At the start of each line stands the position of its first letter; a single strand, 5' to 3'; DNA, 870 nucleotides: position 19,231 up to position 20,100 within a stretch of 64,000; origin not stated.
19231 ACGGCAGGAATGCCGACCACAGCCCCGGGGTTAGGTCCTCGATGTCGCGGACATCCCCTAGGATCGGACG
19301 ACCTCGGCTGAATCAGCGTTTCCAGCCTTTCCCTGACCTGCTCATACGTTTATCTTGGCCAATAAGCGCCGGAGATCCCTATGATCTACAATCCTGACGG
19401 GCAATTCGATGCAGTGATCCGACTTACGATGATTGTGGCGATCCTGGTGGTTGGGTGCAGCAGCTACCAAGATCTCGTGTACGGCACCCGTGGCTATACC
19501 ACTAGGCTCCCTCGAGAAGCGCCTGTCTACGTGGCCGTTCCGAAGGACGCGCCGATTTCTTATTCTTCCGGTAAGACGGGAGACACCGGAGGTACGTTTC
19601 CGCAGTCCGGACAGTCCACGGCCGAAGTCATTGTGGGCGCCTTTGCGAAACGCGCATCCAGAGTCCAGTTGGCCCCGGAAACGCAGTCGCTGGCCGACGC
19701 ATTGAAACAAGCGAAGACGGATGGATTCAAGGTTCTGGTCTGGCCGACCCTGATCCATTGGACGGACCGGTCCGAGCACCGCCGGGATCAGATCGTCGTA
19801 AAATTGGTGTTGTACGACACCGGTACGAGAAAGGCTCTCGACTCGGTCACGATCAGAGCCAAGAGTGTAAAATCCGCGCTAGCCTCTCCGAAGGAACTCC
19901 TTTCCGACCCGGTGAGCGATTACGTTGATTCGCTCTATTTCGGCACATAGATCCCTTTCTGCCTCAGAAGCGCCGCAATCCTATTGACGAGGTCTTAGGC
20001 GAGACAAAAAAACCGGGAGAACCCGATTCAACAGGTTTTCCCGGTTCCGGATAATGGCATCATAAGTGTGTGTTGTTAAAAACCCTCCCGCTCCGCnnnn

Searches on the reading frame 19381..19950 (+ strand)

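Call 46: search_protein_families(library=pfam, proteins=[window:19381-19950:+], max_evalue=0.00001)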
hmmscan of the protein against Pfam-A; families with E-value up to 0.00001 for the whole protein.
window:19381-19950:+ (189 aa): 1 family
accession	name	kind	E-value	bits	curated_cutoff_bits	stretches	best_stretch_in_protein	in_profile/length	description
PF16105.10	DUF4823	-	9.6e-23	81.1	25.9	1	54-185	4-141/141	Domain of unknown function (DUF4823)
